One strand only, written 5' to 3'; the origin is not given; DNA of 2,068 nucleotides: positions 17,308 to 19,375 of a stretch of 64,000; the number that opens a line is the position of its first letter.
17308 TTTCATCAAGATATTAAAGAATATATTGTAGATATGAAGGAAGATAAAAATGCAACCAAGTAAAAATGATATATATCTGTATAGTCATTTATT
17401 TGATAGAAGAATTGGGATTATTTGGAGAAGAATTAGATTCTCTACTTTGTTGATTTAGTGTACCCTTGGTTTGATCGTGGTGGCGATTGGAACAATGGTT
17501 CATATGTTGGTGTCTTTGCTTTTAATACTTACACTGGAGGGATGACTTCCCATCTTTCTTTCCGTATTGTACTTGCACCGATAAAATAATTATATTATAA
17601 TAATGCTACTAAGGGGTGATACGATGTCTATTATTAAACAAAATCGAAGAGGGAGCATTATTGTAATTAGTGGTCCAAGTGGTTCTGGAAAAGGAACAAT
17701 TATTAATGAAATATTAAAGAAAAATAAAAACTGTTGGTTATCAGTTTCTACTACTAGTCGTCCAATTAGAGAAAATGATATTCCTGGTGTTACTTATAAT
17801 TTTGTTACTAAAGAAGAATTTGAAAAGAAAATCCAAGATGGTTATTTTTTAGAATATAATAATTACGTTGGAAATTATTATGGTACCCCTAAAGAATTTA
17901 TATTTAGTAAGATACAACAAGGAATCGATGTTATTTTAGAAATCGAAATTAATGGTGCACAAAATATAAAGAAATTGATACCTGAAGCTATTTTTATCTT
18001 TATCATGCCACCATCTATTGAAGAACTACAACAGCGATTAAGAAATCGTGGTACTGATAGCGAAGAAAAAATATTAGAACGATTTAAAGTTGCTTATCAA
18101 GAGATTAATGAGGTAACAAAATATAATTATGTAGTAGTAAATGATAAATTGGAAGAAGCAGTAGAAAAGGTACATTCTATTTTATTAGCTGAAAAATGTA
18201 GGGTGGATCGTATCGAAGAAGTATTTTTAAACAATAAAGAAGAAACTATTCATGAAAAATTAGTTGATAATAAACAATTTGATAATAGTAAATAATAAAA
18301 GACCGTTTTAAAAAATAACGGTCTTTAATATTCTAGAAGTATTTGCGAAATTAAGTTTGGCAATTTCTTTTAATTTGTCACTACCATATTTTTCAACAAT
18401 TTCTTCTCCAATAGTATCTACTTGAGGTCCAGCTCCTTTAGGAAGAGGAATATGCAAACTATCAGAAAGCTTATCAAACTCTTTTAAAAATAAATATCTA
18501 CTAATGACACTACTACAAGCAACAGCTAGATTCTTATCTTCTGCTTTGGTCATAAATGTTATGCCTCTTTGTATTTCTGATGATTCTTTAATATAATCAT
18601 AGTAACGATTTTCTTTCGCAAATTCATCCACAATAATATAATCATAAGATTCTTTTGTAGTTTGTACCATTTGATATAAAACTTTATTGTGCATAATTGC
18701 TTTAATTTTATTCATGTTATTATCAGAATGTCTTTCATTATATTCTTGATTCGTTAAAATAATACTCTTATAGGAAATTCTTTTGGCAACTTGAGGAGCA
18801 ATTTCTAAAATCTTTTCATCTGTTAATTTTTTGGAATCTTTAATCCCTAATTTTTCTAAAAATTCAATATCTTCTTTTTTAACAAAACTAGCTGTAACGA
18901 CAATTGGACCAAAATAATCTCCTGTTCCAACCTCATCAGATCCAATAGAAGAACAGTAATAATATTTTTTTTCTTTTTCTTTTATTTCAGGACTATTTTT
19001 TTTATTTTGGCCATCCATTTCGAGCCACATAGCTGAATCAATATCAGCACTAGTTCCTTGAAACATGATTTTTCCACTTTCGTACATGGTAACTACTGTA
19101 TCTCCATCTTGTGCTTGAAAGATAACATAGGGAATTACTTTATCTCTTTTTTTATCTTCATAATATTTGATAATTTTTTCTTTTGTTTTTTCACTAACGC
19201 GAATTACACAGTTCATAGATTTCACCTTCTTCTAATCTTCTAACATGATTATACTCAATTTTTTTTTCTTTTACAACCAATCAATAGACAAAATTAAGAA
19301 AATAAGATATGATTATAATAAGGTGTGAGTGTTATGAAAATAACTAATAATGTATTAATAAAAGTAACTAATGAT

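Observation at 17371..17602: GC-rich orphan fragment resembling the C-terminal variable region of a diversity-generating-retroelement (DGR) C-type-lectin target protein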

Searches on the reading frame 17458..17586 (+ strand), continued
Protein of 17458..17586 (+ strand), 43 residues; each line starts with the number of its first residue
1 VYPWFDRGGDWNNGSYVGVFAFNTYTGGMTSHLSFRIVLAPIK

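Call 82: search_protein_families(library=pfam, proteins=[L042:2341-2679:+, L042:2663-3682:+, L042:1570-1980:+], max_evalue=0.001)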
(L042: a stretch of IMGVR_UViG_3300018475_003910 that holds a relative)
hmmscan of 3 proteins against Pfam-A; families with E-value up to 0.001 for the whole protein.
L042:2341-2679:+ (113 aa): 2 families
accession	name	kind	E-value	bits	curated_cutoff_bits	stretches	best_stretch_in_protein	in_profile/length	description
PF22296.2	bAvd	-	3.2e-15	57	40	1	6-109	2-107/107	bAvd-like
PF05635.17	23S_rRNA_IVP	-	0.00012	22.7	33.8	1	4-103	2-105/106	23S rRNA-intervening sequence protein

L042:2663-3682:+ (340 aa): 1 family
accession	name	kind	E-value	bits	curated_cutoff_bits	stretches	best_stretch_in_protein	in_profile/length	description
PF00078.32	RVT_1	-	3.2e-18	66.6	29.6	1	71-270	8-204/205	Reverse transcriptase (RNA-dependent DNA polymerase)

L042:1570-1980:+ (137 aa): 1 family
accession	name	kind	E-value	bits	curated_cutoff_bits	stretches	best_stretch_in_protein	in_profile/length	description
PF01624.25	MutS_I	-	5e-09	36.8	20.6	1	7-72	6-81/113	MutS domain I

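Call 83: predict_structure(alignment_id=A6)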
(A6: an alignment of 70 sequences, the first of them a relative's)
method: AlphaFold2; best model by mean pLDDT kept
length: 621 residues; sequences in the alignment: 70
mean_pLDDT: 81.7   pTM: 0.75
mean pLDDT of the five models: 81.7, 81.1, 80.4, 80.1, 76.9
residues with pLDDT >= 90: 239; 70-90: 276; 50-70: 77; < 50: 29
segments of 3 or more residues with pLDDT < 50: 1-7, 32-49
pLDDT, mean of each block of 10 residues (from residue 1): 45 70 72 38 33 71 86 92 87 77 91 89 94 90 90 89 87 93 68 58 87 85 91 92 95 93 96 93 89 91 93 94 59 77 91 87 91 81 78 79 88 90 83 92 92 89 81 69 57 67 74 70 92 84 92 76 79 87 88 70 90 92 82
secondary structure, 60 per line:
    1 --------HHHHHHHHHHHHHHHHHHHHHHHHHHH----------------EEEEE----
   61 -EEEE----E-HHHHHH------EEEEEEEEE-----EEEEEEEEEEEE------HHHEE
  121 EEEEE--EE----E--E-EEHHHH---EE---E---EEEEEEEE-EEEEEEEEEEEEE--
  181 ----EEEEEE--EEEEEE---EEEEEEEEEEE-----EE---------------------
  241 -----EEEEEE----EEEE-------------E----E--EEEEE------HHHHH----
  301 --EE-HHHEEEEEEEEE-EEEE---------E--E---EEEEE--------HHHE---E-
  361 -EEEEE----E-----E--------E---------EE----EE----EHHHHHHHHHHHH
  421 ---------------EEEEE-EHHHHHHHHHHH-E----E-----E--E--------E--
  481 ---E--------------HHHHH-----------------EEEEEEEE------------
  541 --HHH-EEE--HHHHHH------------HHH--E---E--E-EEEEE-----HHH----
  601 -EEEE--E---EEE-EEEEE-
elements in order: H9-35 E52-56 E62-65 H72-77 E84-92 E98-109 E119-125 H141-144 E157-164 E166-178 E185-190 E193-198 E202-212 E246-251 E256-259 E281-285 H292-296 E309-317 E319-322 E339-343 E362-366 H409-420 E436-440 H443-453 H499-503 E521-528 E547-549 H552-557 E584-588 E602-605 E612-614 E616-620
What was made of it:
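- On FGE-sulfatase / C-type-lectin fold domain (PF03781): The AF2 model of P0184 has pLDDT 81.7 (call 83).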

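Call 85: fold_search(model_id=the predicted structure, library=pdb)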
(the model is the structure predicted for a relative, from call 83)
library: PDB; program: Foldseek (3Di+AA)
matches with E <= 10: 1194; with E <= 0.001: 1
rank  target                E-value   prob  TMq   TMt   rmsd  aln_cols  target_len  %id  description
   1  4jdm_A                3.3e-04  0.99  0.12  0.23  12.7       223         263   12  Secreted Chlamydial Protein PGP3, full-length (released 2013-06-05)
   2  4jdm_C                1.6e-03  0.93  0.12  0.22  13.3       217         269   12  Secreted Chlamydial Protein PGP3, full-length (released 2013-06-05)
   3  6gjt_D                2.0e-03  0.93  0.12  0.31   9.4       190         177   13  Chlamydia protein Pgp3 studied at high resolution in a new crystal form (released 2018-07-25)
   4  4jdn_A                2.3e-03  0.94  0.12  0.38   9.1       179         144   12  Secreted Chlamydial Protein PGP3, C-terminal Domain (released 2013-06-05)
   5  6gjt_A                3.3e-03  0.82  0.11  0.30  17.7       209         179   13  Chlamydia protein Pgp3 studied at high resolution in a new crystal form (released 2018-07-25)
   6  5a3l_D                3.3e-03  0.57  0.10  0.22  13.5       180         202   13  Structure of Cea1A in complex with N-Acetylglucosamine (released 2016-06-29)
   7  4jdn_B                3.5e-03  0.75  0.11  0.31   9.8       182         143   12  Secreted Chlamydial Protein PGP3, C-terminal Domain (released 2013-06-05)
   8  5a3l_C                3.7e-03  0.44  0.09  0.21  13.4       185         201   12  Structure of Cea1A in complex with N-Acetylglucosamine (released 2016-06-29)
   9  4jdo_B                3.9e-03  0.87  0.12  0.26  10.7       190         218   14  Secreted chlamydial protein pgp3, coiled-coil deletion (released 2013-06-05)
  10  2xon_L                3.9e-03  0.44  0.09  0.24  13.3       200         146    5  Structure of TmCBM61 in complex with beta-1,4-galactotriose at 1.4 A resolution (released 2010-09-08)
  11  3me0_B                4.6e-03  0.94  0.11  0.39   9.9       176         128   11  Structure of the E. coli chaperone PAPD in complex with the pilin domain of the PapGII adhesin (released 2011-04-27)
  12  4jdo_A                5.2e-03  0.66  0.12  0.24  12.5       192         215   14  Secreted chlamydial protein pgp3, coiled-coil deletion (released 2013-06-05)
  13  8p4l_A                5.8e-03  0.41  0.08  0.09  14.4       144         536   10  Beta-N-acetylgalactosaminidase from Niabella aurantiaca (released 2024-01-17)
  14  3v10_B                6.5e-03  0.35  0.08  0.14  21.4       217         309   13  Crystal structure of the collagen binding domain of Erysipelothrix rhusiopathiae surface protein RspB (released 2012-10-24)
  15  7ueg_A                7.3e-03  0.69  0.13  0.33  13.8       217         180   14  Cryo-EM of bundling pili from Pyrobaculum calidifontis (released 2022-06-29)
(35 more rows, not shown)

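Call 89: fold_search(model_id=the predicted structure, library=viral)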
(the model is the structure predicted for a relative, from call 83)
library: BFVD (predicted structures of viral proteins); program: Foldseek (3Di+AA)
matches with E <= 10: 1273; with E <= 0.001: 15
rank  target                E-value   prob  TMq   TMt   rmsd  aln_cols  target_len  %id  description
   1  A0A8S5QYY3            1.1e-07  1.00  0.28  0.24  22.4       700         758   13  Tail collar fiber protein [Myoviridae sp. ctLtm40]
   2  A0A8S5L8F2            4.2e-06  0.99  0.26  0.16  35.4       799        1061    9  Tail collar fiber protein [Siphoviridae sp. ctjfQ5]
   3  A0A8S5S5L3            3.5e-05  1.00  0.25  0.18  14.9       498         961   12  Tail collar fiber protein [Podoviridae sp. ctsUe5]
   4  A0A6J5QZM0            9.3e-05  1.00  0.13  0.48  10.1       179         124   12  Uncharacterized protein [uncultured Caudovirales phage]
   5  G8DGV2                1.2e-04  0.75  0.12  0.13  19.8       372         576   10  (no name in the UniProt tables at hand)
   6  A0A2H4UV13            2.9e-04  0.97  0.12  0.20  13.0       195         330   10  Core protein [Bodo saltans virus]
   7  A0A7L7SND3            3.7e-04  0.91  0.10  0.24  15.7       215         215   10  (no name in the UniProt tables at hand)
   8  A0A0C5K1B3            4.3e-04  1.00  0.27  0.35   9.4       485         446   12  (no name in the UniProt tables at hand)
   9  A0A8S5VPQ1            5.8e-04  0.91  0.27  0.29  25.8       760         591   12  (no name in the UniProt tables at hand)
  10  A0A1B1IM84            6.5e-04  0.54  0.11  0.16  36.4       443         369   12  (no name in the UniProt tables at hand)
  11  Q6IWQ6                8.6e-04  0.99  0.13  0.23  10.6       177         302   14  (no name in the UniProt tables at hand)
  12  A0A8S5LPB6            8.6e-04  0.66  0.09  0.24  14.4       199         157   12  Serine protease VesC [Siphoviridae sp. ctoiW10]
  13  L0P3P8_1              8.6e-04  0.41  0.12  0.10  22.9       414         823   10  Putative host specificity protein [Streptococcus phage TP-J34]
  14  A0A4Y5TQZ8            9.7e-04  0.94  0.12  0.13  13.5       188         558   12  (no name in the UniProt tables at hand)
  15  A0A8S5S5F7            9.7e-04  0.80  0.27  0.27  25.4       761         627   10  Tail collar fiber protein [Caudovirales sp. ctaix4]
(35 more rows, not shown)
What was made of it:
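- On FGE-sulfatase / C-type-lectin fold domain (PF03781): The viral library gave 'tail collar fiber' at 1e-7 (call 89).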

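Call 92: get_annotated_region(hit=H5, flank=3500)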
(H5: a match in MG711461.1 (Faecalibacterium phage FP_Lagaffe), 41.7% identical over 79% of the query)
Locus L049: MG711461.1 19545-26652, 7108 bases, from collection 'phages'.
description: Faecalibacterium phage FP_Lagaffe, complete genome.
organism: Faecalibacterium phage FP_Lagaffe (NCBI taxid 2070183)
taxonomy: Viruses; Duplodnaviria; Heunggongvirae; Uroviricota; Caudoviricetes; Lagaffevirus; Lagaffevirus lagaffe
host: Faecalibacterium prausnitzii; source: -; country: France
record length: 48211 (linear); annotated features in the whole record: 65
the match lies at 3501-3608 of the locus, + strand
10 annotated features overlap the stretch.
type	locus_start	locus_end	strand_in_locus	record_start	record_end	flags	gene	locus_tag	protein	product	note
CDS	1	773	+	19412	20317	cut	-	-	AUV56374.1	baseplate P2 I-like protein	-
CDS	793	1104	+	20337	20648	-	-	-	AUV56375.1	hypothetical protein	-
CDS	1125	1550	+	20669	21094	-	-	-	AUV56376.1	hypothetical protein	-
CDS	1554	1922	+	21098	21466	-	-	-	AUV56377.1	hypothetical protein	-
CDS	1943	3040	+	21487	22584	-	-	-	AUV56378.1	BPP-1 major tropism-determinant-like protein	-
CDS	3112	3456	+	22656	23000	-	-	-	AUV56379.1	Avd-like protein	-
CDS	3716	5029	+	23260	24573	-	-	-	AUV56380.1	reverse transcriptase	-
CDS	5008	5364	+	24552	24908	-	-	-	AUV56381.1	hypothetical protein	-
CDS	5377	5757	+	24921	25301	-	-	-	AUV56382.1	hypothetical protein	-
CDS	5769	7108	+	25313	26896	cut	-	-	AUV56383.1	endolysin, N-acetylmuramoyl-L-alanine amidase domain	Endolysin, N-acetylmuramoyl-L-alanine amidase domain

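Call 94: search_protein_families(library=pfam, proteins=[L049:1943-3037:+, P0184], max_evalue=1)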
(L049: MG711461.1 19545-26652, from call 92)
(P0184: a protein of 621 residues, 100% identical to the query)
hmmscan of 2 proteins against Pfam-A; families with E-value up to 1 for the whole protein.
L049:1943-3037:+ (365 aa): 1 family
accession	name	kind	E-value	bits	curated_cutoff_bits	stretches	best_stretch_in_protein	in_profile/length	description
PF03781.23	FGE-sulfatase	-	1.9e-07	31.5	23.3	1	78-186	84-188/255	Sulfatase-modifying factor enzyme 1-like domain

P0184 (621 aa): 1 family
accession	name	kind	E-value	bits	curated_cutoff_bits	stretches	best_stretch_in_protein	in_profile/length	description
PF03781.23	FGE-sulfatase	-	0.013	15.6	23.3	1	504-537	169-202/255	Sulfatase-modifying factor enzyme 1-like domain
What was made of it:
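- On FGE-sulfatase / C-type-lectin fold domain (PF03781): P0184 scores 15.6 bits against a cut-off of 23.3 (E 0.013, call 94).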

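Call 103: find_encoding_contigs(protein=P0051, flank=5000, max_places=3)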
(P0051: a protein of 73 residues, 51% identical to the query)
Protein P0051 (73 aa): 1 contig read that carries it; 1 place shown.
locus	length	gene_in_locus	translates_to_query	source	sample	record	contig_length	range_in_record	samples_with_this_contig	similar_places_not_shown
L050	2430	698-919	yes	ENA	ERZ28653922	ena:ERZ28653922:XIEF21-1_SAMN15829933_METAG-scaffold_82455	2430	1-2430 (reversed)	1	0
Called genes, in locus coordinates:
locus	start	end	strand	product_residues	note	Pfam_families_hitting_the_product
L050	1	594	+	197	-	?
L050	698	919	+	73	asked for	-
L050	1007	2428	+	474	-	?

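Call 104: find_encoding_contigs(protein=P0027, flank=5000, max_places=3)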
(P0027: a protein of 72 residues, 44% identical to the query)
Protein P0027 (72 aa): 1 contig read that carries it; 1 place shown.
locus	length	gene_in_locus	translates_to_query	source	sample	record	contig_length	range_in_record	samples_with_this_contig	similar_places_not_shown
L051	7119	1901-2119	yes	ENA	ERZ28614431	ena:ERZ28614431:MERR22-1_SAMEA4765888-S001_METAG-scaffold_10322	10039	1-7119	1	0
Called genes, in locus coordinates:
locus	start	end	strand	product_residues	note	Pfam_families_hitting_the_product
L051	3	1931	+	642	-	?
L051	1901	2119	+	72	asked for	-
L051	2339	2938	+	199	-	-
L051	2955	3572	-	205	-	PF01726:LexA_DNA_bind, PF00717:Peptidase_S24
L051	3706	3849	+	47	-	-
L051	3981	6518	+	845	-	PF02739:5_3_exonuc_N, PF01367:5_3_exonuc, PF22619:DNA_polI_exo1, PF00476:DNA_pol_A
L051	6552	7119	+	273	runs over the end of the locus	PF01149:Fapy_DNA_glyco, PF06831:H2TH, PF06827:zf-FPG_IleRS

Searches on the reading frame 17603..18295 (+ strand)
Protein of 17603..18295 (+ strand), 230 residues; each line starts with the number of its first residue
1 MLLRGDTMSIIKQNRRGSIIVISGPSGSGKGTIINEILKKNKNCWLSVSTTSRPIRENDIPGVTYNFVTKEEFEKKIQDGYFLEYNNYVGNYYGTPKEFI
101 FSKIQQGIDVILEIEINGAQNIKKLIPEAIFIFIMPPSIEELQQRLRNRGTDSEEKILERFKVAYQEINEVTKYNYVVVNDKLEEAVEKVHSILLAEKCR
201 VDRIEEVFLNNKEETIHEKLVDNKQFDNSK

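Call 48: find_encoding_contigs(protein=window:17603-18295:+, flank=3000, max_places=10)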
Protein window:17603-18295:+ (230 aa): 6 contigs read that carry it; 1 place shown.
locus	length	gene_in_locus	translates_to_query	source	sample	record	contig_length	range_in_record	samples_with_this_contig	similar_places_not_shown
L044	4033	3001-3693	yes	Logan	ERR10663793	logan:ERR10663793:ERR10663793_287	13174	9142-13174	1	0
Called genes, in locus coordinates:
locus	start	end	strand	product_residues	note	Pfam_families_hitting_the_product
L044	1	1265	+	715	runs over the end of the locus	PF13328:HD_4, PF01966:HD, PF04607:RelA_SpoT, PF02824:TGS, PF19296:RelA_AH, PF28438:RelA_RIS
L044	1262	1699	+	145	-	PF02580:Tyr_Deacylase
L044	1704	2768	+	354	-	PF01594:AI-2E_transport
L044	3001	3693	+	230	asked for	PF00625:Guanylate_kin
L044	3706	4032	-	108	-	?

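Call 82: search_protein_families(library=pfam, proteins=[window:17624-18292:+], max_evalue=0.001)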
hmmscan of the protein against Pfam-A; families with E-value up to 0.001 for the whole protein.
window:17624-18292:+ (223 aa): 4 families
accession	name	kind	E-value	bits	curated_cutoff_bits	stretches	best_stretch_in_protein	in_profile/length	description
PF00625.27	Guanylate_kin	-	1.1e-49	169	25.2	1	12-188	4-180/182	Guanylate kinase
PF02223.23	Thymidylate_kin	-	0.00046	20.4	27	0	117-182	116-184/185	Thymidylate kinase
PF00406.28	ADK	-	0.00059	20.4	26.8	0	95-167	97-145/151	Adenylate kinase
PF13238.12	AAA_18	-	0.00093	20.1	29.4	0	13-147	1-116/128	AAA domain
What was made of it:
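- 17624..18295 (+): gmk (right neighbour). The probable start is ATG 17624 (MSIIK) behind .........; gene callers used ATG 17603. PF00625, E 1e-49 (call 82).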

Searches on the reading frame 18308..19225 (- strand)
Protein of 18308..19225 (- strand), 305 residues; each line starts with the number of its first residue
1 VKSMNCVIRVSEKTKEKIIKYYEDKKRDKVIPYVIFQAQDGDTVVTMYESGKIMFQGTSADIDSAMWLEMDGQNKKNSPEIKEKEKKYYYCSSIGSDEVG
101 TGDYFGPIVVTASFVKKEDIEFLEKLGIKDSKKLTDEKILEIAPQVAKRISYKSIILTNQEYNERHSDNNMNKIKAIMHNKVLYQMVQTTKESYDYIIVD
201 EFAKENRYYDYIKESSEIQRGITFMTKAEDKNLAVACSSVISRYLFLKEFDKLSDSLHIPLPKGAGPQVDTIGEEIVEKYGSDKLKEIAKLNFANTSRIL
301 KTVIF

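Call 82: search_protein_families(library=pfam, proteins=[window:18308-19225:-], max_evalue=0.001)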
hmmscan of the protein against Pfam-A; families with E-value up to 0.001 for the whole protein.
window:18308-19225:- (305 aa): 2 families
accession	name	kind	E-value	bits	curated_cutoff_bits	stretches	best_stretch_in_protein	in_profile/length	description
PF01351.25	RNase_HII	-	1.6e-44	152.6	25.8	1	94-296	1-199/199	Ribonuclease HII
PF11858.14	DUF3378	-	5.1e-18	65.5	27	1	5-78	1-74/76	Domain of unknown function (DUF3378)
